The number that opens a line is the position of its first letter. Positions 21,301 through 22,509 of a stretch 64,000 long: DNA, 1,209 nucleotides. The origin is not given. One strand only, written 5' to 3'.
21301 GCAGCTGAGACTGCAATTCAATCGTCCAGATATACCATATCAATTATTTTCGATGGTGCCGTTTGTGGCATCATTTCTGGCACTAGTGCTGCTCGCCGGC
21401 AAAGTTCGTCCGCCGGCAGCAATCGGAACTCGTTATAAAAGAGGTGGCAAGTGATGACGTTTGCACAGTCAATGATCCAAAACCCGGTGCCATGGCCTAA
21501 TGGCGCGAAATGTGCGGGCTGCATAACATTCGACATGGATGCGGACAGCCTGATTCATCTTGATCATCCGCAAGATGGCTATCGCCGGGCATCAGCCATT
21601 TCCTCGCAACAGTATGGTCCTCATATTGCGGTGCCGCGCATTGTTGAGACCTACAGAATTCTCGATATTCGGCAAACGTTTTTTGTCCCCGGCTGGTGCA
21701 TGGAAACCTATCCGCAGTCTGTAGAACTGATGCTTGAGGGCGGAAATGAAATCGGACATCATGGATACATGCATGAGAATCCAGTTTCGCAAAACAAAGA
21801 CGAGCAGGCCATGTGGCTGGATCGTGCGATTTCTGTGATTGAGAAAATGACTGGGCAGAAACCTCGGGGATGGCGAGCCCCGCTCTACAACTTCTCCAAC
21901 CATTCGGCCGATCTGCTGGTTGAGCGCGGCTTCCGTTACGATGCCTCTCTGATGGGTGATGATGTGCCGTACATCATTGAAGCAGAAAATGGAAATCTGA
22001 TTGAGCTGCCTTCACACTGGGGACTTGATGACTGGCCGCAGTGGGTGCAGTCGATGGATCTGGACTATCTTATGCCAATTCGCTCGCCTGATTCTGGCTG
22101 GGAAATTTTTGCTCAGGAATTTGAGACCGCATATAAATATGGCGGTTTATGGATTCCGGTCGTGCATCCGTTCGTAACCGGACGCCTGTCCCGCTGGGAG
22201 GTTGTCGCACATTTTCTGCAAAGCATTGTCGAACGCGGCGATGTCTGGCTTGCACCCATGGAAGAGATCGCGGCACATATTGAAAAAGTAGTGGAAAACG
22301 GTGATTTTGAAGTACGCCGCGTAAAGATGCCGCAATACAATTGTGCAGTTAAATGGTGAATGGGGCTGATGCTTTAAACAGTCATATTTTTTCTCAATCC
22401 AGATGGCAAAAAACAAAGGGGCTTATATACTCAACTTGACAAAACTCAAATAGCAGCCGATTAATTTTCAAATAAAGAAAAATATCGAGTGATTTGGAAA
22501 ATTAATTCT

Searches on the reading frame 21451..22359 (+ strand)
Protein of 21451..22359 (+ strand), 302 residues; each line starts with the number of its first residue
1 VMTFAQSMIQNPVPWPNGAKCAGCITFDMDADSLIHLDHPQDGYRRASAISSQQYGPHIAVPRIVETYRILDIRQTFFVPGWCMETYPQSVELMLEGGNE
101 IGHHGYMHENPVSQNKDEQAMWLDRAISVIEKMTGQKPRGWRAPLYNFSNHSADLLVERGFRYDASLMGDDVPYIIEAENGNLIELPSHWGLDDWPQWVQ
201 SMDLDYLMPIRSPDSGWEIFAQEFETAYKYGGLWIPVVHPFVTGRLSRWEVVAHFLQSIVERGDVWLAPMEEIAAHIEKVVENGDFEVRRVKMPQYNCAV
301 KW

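Call 32: search_protein_families(library=pfam, proteins=[window:21451-22359:+])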
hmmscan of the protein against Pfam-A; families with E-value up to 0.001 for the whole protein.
window:21451-22359:+ (302 aa): 2 families
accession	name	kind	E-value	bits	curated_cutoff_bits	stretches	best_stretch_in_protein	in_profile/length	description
PF01522.26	Polysacc_deac_1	-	3.6e-16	59.7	23.1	1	56-162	16-122/124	Polysaccharide deacetylase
PF10096.14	DUF2334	-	7.6e-05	22.8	26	1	92-163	60-142/203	Uncharacterized protein conserved in bacteria (DUF2334)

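Call 65: search_protein_families(library=ncbifam, proteins=[window:21451-22356:+], max_evalue=0.00001)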
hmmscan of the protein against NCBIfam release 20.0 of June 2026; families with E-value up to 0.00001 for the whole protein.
window:21451-22356:+ (302 aa): 6 families
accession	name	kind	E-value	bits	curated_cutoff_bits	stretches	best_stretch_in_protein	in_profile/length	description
TIGR03212.1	uraD_N-term-dom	equivalog_domain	2.3e-20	72.8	424.6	1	40-279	58-293/297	allantoinase PuuE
TIGR03006.1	pepcterm_polyde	equivalog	6.4e-19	68.1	276.2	1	62-167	37-145/272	XrtA system polysaccharide deacetylase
TIGR02764.1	spore_ybaN_pdaB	equivalog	2.5e-13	50.2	237.4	1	61-161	21-121/191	polysaccharide deacetylase family sporulation protein PdaB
TIGR02873.1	spore_ylxY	hypoth_equivalog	3.7e-08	32.9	391.5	1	61-148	100-187/268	probable sporulation protein, polysaccharide deacetylase family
NF045821.1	PgAcgDacpgdA1_Bac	equivalog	5e-08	32.1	400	1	56-148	97-190/282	peptidoglycan-N-acetylglucosamine deacetylase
TIGR02884.1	spore_pdaA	equivalog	7.4e-06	25.8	298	0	63-158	54-150/224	delta-lactam-biosynthetic de-N-acetylase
